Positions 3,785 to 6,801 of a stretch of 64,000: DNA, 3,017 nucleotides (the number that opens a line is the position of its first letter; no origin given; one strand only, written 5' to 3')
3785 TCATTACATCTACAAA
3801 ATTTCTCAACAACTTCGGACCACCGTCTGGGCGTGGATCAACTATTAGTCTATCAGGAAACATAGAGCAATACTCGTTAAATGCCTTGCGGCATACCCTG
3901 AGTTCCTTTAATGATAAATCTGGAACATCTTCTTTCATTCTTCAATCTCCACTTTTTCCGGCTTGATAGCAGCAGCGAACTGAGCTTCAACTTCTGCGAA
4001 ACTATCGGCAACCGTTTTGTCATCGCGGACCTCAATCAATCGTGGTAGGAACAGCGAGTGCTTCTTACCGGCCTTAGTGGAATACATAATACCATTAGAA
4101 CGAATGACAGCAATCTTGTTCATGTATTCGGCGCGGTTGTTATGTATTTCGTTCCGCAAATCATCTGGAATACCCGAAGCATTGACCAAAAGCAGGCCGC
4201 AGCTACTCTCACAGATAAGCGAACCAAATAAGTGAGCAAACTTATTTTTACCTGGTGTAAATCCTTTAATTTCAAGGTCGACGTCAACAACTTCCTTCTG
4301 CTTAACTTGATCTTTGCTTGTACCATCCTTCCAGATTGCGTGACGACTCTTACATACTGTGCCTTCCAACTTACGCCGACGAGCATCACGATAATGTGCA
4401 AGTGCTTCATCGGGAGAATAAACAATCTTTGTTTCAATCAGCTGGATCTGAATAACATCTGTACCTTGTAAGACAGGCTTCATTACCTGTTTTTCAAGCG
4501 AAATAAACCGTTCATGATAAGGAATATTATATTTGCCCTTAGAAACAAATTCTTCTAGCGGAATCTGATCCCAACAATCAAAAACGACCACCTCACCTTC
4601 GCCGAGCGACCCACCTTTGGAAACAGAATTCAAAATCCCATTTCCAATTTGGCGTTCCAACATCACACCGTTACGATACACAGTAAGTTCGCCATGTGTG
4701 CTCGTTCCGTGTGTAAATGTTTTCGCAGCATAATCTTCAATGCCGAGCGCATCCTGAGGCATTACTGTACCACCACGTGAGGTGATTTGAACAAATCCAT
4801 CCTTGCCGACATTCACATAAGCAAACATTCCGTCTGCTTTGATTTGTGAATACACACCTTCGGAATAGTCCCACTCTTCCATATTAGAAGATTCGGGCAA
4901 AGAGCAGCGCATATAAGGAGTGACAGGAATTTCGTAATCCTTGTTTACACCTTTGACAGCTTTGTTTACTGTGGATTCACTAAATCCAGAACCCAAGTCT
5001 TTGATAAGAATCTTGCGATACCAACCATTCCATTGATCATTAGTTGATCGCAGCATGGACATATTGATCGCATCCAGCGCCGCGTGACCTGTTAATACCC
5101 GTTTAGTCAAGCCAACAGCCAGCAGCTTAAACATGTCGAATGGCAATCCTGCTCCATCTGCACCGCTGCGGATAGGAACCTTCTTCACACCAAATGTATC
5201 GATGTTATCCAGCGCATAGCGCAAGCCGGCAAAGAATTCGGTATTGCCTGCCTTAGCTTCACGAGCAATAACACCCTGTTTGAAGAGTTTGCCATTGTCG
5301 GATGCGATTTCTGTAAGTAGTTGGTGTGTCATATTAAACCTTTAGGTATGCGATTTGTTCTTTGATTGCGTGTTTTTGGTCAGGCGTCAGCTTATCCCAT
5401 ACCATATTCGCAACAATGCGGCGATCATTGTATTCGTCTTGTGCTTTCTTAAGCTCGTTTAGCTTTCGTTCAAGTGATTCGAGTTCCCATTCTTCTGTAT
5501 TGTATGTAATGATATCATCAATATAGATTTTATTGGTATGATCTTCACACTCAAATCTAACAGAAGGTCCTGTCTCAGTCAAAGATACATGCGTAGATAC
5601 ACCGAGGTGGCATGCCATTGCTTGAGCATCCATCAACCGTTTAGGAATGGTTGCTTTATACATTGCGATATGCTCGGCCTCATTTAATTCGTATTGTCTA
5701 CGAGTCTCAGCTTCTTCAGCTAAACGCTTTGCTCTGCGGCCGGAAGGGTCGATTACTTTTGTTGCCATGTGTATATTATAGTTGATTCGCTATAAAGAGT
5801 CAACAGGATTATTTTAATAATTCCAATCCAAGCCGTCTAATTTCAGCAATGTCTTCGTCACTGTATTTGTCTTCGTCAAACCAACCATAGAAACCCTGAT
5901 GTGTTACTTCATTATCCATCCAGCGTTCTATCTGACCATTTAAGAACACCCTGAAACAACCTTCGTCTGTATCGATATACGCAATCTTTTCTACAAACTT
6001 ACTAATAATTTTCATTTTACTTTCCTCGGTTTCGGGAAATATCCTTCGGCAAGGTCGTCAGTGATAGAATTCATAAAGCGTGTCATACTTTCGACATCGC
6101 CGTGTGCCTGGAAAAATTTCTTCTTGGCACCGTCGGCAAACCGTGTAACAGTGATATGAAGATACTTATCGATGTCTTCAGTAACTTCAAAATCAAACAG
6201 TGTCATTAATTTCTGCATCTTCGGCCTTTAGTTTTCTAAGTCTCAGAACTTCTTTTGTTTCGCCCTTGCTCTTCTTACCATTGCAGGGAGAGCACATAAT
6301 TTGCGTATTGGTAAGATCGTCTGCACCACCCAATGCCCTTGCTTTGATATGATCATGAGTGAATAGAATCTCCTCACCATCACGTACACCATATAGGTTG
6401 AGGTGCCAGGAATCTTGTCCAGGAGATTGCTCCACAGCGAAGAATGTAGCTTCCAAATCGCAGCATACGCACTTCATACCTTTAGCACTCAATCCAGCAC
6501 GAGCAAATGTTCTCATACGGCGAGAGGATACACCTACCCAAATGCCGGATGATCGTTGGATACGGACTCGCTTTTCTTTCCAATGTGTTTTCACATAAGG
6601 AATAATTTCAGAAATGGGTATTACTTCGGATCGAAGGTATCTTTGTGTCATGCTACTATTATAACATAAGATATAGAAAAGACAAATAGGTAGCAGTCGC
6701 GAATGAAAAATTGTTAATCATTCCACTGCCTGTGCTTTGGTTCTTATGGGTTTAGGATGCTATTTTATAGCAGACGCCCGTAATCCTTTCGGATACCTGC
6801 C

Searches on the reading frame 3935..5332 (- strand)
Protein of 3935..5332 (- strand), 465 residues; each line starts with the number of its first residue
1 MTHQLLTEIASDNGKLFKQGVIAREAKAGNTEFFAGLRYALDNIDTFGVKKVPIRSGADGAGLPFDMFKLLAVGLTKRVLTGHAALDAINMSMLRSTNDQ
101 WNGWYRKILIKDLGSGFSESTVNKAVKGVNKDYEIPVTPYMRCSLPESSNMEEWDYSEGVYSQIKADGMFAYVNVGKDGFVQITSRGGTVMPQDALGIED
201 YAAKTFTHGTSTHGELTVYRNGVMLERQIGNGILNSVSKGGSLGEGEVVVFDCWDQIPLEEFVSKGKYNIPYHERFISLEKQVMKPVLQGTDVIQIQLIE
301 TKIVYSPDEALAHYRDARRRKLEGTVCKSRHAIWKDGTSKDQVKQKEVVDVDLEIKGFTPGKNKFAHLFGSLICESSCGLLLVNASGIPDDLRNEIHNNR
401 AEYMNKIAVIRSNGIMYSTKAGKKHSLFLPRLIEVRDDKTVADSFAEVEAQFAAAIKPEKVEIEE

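Call 3: search_protein_families(library=pfam, proteins=[window:3935-5332:-], max_evalue=0.1)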
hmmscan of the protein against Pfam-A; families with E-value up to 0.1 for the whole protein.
window:3935-5332:- (465 aa): 1 family
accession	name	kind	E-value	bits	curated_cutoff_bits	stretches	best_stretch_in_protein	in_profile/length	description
PF01068.26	DNA_ligase_A_M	-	1.2e-09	38.6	26.2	1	158-344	20-202/204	ATP dependent DNA ligase domain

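Call 5: search_protein_families(library=phrogs, proteins=[window:3935-5332:-], max_evalue=0.01)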
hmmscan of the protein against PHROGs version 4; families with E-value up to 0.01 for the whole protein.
window:3935-5332:- (465 aa): 1 family
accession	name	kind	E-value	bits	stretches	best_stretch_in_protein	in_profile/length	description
phrog_114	-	DNA, RNA and nucleotide metabolism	3.8e-92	310.9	1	1-464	90-526/634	ATP-dependent DNA ligase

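Call 11: search_dna_similar(query=window:3935-5332:-, collection=phages, mode=protein, max_rows=15, max_evalue=0.00001)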
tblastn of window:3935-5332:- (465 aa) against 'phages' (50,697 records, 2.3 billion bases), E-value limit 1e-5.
Records with a match: 2184; places in all: 2185; records where one place covers at least 80% of the query: 1827.
Best place of each record, by identity: <60% 2184.
By first word of the organism name: Escherichia 668; Klebsiella 332; Vibrio 243; Salmonella 203; Shigella 89; Acinetobacter 70; Aeromonas 68; Enterobacter 63; Campylobacter 54; Enterobacteria 49; and 49 more.
By host as written in the record: - 351; Escherichia coli 278; Klebsiella pneumoniae 113; Escherichia coli O157:H7 38; Salmonella enterica 29; Escherichia coli B 28; Escherichia coli str. K-12 substr. MG1655 26; Salmonella enterica subsp. enterica serovar Enteritidis PT1 21; and 542 more.
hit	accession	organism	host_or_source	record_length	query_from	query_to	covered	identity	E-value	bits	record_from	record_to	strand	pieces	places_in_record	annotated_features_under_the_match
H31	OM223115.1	Pseudomonas phage hairong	Pseudomonas syringae pv. actinidiae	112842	3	456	98%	42.5%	2e-83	286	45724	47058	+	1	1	DNA ligase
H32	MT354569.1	Pseudomonas phage phiK7B1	Pseudomonas syringae pv. actinidiae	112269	4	459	98%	41.8%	2e-81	280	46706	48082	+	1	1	DNA ligase | hypothetical protein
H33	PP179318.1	Pseudomonas phage Nican01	Pseudomonas syringae CC0094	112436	1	459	99%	41.4%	2e-82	283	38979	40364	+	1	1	DNA ligase | hypothetical protein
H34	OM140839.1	Pseudomonas phage ZY21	Pseudomonas syringae pv. actinidiae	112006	4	459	98%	41.6%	5e-81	279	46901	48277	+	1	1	DNA ligase | hypothetical protein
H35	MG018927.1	Pseudomonas phage nickie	Pseudomonas syringae pv. avii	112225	6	457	97%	40.3%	7e-75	261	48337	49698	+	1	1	DNA ligase | hypothetical protein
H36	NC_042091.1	Pseudomonas phage nickie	Pseudomonas syringae pv. avii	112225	6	457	97%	40.3%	7e-75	261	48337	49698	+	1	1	DNA ligase | hypothetical protein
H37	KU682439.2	Stenotrophomonas phage vB_SmaS-DLP_6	Stenotrophomonas maltophilia D1571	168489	26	455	92%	38.7%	6e-68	241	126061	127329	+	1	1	DNA ligase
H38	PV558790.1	Variovorax phage V45v66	Variovorax sp. SCN45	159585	2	457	98%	33.8%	3e-52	196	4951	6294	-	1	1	record has no annotation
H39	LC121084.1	Ralstonia phage RSP15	-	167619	65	453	84%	39.3%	2e-67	239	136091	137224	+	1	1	hypothetical protein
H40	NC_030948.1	Ralstonia phage RSP15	-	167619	65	453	84%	39.3%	2e-67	239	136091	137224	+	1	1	hypothetical protein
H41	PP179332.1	Pseudomonas phage Cygsa01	Pseudomonas syringae JD03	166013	5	456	97%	33.8%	3e-48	184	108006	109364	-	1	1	DNA ligase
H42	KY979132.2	Acidovorax phage ACP17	Acidovorax citrulli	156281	35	455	91%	35.7%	7e-52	194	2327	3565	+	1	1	DNA ligase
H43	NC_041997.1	Acidovorax phage ACP17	Acidovorax citrulli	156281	35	455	91%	35.7%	7e-52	194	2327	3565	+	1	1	DNA ligase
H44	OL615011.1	Shigella phage vB_SboS_Gloob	Shigella boydii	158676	18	457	95%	33.9%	3e-57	210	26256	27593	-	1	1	putative DNA ligase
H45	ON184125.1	Escherichia phage PC3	Escherichia sp.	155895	22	457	94%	34.0%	9e-58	211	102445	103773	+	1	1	hypothetical protein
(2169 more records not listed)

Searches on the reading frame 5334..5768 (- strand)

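Call 3: search_protein_families(library=pfam, proteins=[window:5334-5768:-], max_evalue=0.1)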
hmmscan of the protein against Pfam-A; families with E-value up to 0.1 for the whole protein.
window:5334-5768:- (144 aa): 1 family
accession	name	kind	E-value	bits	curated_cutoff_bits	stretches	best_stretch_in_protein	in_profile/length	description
PF05397.17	Med15_fungi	-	0.015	15.9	25.2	1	104-140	5-40/112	Mediator complex subunit 15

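Call 5: search_protein_families(library=phrogs, proteins=[window:5334-5768:-], max_evalue=0.01)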
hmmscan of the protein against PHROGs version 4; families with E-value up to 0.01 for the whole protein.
window:5334-5768:- (144 aa): 0 families

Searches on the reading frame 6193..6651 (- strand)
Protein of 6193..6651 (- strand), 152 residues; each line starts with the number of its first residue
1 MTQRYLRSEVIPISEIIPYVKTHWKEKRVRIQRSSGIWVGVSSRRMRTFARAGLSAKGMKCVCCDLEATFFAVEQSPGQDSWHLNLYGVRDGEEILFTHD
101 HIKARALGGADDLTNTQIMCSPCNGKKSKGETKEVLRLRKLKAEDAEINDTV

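Call 3: search_protein_families(library=pfam, proteins=[window:6193-6651:-], max_evalue=0.1)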
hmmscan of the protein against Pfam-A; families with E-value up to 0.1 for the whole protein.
window:6193-6651:- (152 aa): 2 families
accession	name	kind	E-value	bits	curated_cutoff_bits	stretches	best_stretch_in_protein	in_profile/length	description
PF01844.29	HNH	-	3.3e-07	30.8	21.4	1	97-129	14-46/47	HNH endonuclease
PF14279.12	HNH_5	-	9.9e-07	29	27.5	1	97-128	13-44/56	HNH endonuclease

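Call 5: search_protein_families(library=phrogs, proteins=[window:6193-6651:-], max_evalue=0.01)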
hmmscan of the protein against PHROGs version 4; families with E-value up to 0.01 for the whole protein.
window:6193-6651:- (152 aa): 25 families
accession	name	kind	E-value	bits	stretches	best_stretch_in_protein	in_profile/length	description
phrog_25184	-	DNA, RNA and nucleotide metabolism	1.8e-12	48.1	1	39-132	76-160/209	HNH endonuclease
phrog_23285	-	DNA, RNA and nucleotide metabolism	3.9e-11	44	1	56-132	46-127/203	HNH endonuclease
phrog_2214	-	DNA, RNA and nucleotide metabolism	8.1e-11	42.7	1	38-141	173-250/429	HNH endonuclease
phrog_333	-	DNA, RNA and nucleotide metabolism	1.2e-08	36.2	1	99-137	50-88/138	HNH endonuclease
phrog_6050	-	DNA, RNA and nucleotide metabolism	2e-08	34.5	1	53-134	306-366/402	HNH endonuclease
phrog_8660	-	DNA, RNA and nucleotide metabolism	3.9e-08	34.6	1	30-138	102-187/196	HNH endonuclease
phrog_338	-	DNA, RNA and nucleotide metabolism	2.3e-07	31.5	1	93-134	225-266/340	HNH endonuclease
phrog_589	-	DNA, RNA and nucleotide metabolism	2.4e-07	31.7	1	40-145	73-156/179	HNH endonuclease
phrog_2118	-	DNA, RNA and nucleotide metabolism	2.8e-06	28.1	1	58-130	176-224/301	HNH endonuclease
phrog_25420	-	DNA, RNA and nucleotide metabolism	1.9e-05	25.2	1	57-125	43-102/305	HNH endonuclease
phrog_144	-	DNA, RNA and nucleotide metabolism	3.2e-05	24.7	1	99-137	102-142/175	HNH endonuclease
phrog_1271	-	DNA, RNA and nucleotide metabolism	6.3e-05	23.5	1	51-139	262-327/361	HNH endonuclease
phrog_8828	-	DNA, RNA and nucleotide metabolism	6.6e-05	23.9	1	60-132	57-123/205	HNH endonuclease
phrog_7785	-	DNA, RNA and nucleotide metabolism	7.2e-05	23.8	1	98-138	82-122/147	HNH endonuclease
phrog_5718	-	DNA, RNA and nucleotide metabolism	7.2e-05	23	1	30-145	100-192/394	HNH endonuclease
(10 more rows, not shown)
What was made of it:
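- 6193..6651 (-): HNH endonuclease gene flanking the variable slot. A promoter-like site lies at 6685-6658. Pfam HNH 3e-7 (call 3) and PHROG HNH families (call 5).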
